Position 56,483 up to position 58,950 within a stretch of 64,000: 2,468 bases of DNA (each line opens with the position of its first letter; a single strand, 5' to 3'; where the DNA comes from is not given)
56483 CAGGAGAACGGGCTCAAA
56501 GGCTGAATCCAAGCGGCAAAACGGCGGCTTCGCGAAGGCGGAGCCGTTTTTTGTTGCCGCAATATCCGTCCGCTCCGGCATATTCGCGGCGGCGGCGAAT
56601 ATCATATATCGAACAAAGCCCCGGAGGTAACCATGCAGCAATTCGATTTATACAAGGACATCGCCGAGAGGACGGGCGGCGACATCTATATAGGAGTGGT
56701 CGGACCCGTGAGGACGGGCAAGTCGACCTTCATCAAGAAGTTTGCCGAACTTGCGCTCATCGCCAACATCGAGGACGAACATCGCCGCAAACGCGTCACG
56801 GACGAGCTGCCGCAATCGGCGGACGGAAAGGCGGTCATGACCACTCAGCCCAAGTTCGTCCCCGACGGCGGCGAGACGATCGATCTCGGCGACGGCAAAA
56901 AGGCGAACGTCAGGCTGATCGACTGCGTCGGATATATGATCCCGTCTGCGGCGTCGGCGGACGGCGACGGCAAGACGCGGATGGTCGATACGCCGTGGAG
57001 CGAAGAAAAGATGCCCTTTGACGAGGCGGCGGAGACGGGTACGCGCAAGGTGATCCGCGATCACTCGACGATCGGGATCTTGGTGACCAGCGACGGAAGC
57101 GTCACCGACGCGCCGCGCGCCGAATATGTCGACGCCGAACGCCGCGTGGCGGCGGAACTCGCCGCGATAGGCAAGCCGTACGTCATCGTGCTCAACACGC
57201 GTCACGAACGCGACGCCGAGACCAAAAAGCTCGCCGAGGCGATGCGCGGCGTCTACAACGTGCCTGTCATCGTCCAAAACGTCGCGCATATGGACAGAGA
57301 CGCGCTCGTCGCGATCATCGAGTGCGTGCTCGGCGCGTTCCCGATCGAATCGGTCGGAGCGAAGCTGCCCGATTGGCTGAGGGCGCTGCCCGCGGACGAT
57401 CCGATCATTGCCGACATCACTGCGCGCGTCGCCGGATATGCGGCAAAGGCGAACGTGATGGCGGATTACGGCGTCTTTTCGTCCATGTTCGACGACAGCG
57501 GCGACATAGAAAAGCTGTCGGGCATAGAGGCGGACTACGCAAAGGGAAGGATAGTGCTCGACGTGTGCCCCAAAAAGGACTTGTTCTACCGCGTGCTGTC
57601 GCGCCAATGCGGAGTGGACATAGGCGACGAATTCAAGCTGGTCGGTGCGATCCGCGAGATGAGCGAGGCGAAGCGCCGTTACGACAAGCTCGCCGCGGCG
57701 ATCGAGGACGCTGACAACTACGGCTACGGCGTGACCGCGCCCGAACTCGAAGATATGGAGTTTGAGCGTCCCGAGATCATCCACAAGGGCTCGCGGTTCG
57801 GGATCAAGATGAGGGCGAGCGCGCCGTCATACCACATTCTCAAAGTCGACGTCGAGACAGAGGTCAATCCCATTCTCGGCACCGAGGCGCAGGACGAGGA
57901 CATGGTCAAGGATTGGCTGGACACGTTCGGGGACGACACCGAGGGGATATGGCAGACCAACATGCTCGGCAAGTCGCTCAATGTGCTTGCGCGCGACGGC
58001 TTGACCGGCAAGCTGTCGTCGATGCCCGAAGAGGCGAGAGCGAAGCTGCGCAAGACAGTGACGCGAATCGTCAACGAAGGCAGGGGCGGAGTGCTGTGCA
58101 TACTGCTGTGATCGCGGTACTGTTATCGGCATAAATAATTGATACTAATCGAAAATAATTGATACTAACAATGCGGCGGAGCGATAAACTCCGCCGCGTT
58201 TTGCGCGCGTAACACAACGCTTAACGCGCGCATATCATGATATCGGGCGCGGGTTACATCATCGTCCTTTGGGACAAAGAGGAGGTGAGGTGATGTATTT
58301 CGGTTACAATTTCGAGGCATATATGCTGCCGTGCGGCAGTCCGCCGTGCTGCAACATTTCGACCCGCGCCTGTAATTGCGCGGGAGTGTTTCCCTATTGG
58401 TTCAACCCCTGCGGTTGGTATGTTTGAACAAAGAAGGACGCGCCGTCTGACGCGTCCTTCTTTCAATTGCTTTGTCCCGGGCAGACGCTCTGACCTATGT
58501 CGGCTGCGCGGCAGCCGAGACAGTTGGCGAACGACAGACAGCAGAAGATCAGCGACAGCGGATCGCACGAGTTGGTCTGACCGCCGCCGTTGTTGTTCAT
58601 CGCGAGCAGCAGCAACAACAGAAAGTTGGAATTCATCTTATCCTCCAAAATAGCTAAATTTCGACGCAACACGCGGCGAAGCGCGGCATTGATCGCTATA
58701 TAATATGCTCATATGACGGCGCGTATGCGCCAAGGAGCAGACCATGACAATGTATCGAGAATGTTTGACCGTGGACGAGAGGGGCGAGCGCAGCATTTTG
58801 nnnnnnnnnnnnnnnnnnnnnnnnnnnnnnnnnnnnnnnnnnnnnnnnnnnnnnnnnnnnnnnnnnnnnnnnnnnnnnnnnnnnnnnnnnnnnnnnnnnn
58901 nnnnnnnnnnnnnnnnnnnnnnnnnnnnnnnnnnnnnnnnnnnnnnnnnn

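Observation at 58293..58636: Convergent pair of unannotated six-cysteine micro-proteins next to spoIVA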

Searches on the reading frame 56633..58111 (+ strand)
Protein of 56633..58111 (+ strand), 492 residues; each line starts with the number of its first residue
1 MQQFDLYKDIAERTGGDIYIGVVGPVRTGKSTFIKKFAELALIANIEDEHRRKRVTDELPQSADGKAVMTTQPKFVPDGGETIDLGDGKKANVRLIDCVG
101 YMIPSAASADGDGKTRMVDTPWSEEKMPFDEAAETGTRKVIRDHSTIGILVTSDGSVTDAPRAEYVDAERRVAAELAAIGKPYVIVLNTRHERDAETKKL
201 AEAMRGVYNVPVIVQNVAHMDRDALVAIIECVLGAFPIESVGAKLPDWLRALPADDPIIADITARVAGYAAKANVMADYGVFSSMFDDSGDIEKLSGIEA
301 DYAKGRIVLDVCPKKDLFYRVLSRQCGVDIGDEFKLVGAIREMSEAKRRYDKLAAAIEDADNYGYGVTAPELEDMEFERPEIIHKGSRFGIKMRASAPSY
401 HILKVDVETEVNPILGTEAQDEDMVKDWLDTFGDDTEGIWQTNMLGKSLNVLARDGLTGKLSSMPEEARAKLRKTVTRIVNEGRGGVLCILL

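Call 3: search_protein_families(library=ncbifam, proteins=[window:56633-58111:+], max_evalue=10)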
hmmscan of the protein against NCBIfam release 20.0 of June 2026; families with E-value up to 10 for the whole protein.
window:56633-58111:+ (492 aa): 2 families
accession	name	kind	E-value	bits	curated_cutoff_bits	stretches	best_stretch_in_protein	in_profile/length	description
TIGR02836.1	spore_IV_A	equivalog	6.5e-175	582.8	459.9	1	1-492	1-492/492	stage IV sporulation protein A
TIGR00231.1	small_GTP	domain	0.023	14.5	42.5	1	17-39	3-25/164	GTP-binding protein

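Call 4: search_protein_families(library=pfam, proteins=[window:56633-58111:+], max_evalue=10)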
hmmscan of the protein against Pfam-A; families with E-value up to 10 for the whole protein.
window:56633-58111:+ (492 aa): 8 families
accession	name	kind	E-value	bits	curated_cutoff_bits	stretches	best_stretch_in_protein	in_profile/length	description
PF09547.16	SpoIVA_ATPase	-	4.2e-99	331.2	26.6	1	1-237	1-237/237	Stage IV sporulation protein A, ATPase domain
PF20438.3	SpoIVA_middle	-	5.1e-48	164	25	1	238-416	1-179/179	Stage IV sporulation protein A, middle domain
PF20439.3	SpoIVA_C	-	2.4e-24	85.7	25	1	417-492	1-76/76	Sporulation stage IV protein A, C-terminal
PF00009.33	GTP_EFTU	-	0.0056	16.7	26.5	1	19-101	5-79/188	Elongation factor Tu GTP binding domain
PF01926.29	MMR_HSR1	-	0.033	14.7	21.9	1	20-121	2-57/113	50S ribosome-binding GTPase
PF05621.17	TniB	-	0.047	13.6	22.4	1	22-67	40-85/189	Bacterial TniB protein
PF02283.22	CobU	-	0.12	12.3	27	1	22-178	3-152/168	Cobinamide kinase / cobinamide phosphate guanyltransferase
PF13173.12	AAA_14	-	0.17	12.3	27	1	20-57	5-48/129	AAA domain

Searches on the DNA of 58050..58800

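Call 8: search_rna_families(source=window, start=58050, end=58800, threshold=evalue, max_evalue=1)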
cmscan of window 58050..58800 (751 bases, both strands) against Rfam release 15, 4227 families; matches with E-value up to 1: 3.
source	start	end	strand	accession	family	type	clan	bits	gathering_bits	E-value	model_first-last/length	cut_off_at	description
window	58415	58469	+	RF02066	STnc320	Gene; sRNA;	-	25.6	50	0.019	1-55/55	no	Salmonella enterica sRNA STnc320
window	58097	58210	+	RF01497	ALIL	Cis-reg;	-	15.8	50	0.13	1-117/117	no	ALIL pseudoknot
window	58203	58302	+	RF00062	HgcC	Gene;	-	14.8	50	0.77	1-130/130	no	HgcC family RNA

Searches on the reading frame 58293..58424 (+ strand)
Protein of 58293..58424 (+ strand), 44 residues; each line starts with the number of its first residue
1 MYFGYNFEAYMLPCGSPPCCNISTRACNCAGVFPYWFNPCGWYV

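Call 3: search_protein_families(library=ncbifam, proteins=[window:58293-58424:+], max_evalue=10)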
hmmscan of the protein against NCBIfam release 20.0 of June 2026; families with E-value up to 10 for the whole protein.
seq(44 aa): 0 families

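Call 4: search_protein_families(library=pfam, proteins=[window:58293-58424:+], max_evalue=10)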
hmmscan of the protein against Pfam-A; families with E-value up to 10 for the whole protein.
seq(44 aa): 0 families

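Call 7: find_homologous_proteins(query=window:58293-58424:+, max_evalue=10)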
Query seq(44 aa) (44 aa): 3 proteins with E <= 10 among 3 candidates.
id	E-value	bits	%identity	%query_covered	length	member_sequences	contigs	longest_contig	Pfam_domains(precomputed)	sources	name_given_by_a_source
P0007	2.0e-23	98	95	100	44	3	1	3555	-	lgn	-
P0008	4.5e-23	97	93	100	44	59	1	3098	-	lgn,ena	-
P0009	3.8e-20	88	84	100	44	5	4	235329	-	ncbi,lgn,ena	-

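Call 11: find_encoding_contigs(protein=P0009, flank=6000, max_places=4)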
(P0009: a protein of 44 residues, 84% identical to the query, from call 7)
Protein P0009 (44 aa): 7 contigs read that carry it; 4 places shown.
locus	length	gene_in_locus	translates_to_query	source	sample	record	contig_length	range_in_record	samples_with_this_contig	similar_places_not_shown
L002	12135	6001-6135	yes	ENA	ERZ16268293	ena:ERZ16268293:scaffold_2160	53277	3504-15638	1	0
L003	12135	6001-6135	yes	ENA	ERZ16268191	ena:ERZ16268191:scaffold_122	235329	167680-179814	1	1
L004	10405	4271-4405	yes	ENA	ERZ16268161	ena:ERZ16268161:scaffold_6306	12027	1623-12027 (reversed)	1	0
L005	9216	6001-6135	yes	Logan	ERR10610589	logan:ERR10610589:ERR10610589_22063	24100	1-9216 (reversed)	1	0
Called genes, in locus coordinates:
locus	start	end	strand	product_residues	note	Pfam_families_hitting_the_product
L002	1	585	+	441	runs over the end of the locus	PF00009:GTP_EFTU, PF01926:MMR_HSR1, PF02421:FeoB_N, PF04548:AIG1 (weak), PF00009:GTP_EFTU, PF01926:MMR_HSR1, PF02421:FeoB_N, PF14714:KH_dom-like, +3 more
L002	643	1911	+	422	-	PF12897:Asp_aminotransf, PF00155:Aminotran_1_2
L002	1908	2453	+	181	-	PF00149:Metallophos, PF12850:Metallophos_2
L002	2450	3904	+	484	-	PF13237:Fer4_10 (weak), PF12838:Fer4_7, PF00037:Fer4, PF12837:Fer4_6, PF13237:Fer4_10, PF12838:Fer4_7, PF00037:Fer4, PF02906:Fe_hyd_lg_C, +10 more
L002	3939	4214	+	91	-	PF21645:FakA-like_M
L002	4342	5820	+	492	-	PF09547:SpoIVA_ATPase, PF20438:SpoIVA_middle, PF20439:SpoIVA_C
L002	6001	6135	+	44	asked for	-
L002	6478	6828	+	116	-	PF01022:HTH_5, PF12840:HTH_20 (weak)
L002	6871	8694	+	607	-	PF01541:GIY-YIG, PF27096:UvrC_M, PF02151:UVR (weak), PF22920:UvrC_RNaseH, PF08459:UvrC_RNaseH_dom, PF00633:HHH (faint), PF12826:HHH_2 (weak), PF14520:HHH_5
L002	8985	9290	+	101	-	PF00829:Ribosomal_L21p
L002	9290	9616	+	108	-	PF04327:Peptidase_Prp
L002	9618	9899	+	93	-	PF01016:Ribosomal_L27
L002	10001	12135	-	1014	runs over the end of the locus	PF02837:Glyco_hydro_2_N, PF22666:Glyco_hydro_2_N2, PF00703:Glyco_hydro_2, PF02836:Glyco_hydro_2_C, PF16353:LacZ_4, PF02929:Bgal_small_N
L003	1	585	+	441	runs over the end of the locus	PF00009:GTP_EFTU, PF01926:MMR_HSR1, PF02421:FeoB_N, PF04548:AIG1 (weak), PF00009:GTP_EFTU, PF01926:MMR_HSR1, PF02421:FeoB_N, PF14714:KH_dom-like, +4 more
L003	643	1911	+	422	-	PF12897:Asp_aminotransf, PF00155:Aminotran_1_2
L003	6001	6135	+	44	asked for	-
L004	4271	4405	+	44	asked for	-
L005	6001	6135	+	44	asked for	-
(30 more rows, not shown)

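Call 22: find_related_loci(query=A2, collection=metagenome_contigs, flank=5000)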
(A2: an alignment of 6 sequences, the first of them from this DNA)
Query A2 (44 aa) in metagenome_contigs; peptide patterns used: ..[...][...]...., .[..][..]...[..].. (x = any residue, [..] = any of these).
52 stretches matched a pattern; 5 encode a relative of the query (tblastn E <= 1e-3); 5 distinct loci.
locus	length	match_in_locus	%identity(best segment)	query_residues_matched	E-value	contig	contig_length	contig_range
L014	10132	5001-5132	100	1-44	1e-27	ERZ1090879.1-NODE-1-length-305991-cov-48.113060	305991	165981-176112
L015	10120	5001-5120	70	5-44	6e-17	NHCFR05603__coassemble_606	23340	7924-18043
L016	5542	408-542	58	1-44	4e-13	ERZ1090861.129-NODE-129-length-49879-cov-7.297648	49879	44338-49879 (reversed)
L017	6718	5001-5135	58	1-44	4e-13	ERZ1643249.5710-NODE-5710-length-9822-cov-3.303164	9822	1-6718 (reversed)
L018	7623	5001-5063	52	22-42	6e-5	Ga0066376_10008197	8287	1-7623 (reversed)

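Call 79: predict_structure(alignment_id=A6)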
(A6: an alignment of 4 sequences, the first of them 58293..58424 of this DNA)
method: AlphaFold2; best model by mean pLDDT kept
length: 44 residues; sequences in the alignment: 4
mean_pLDDT: 45.0   pTM: 0.16
mean pLDDT of the five models: 45.0, 44.0, 41.4, 40.7, 40.1
residues with pLDDT >= 90: 0; 70-90: 0; 50-70: 10; < 50: 34
segments of 3 or more residues with pLDDT < 50: 1-17, 30-39, 41-44
pLDDT, mean of each block of 10 residues (from residue 1): 40 46 50 46 37
secondary structure, 60 per line:
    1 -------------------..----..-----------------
elements in order:

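Call 85: find_related_loci(query=A2, collection=viral_contigs, flank=3000)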
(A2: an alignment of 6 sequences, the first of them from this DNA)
Query A2 (44 aa) in viral_contigs; peptide patterns used: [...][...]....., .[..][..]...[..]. (x = any residue, [..] = any of these).
33 stretches matched a pattern, but none encodes a relative of the query by tblastn (E <= 1e-3).
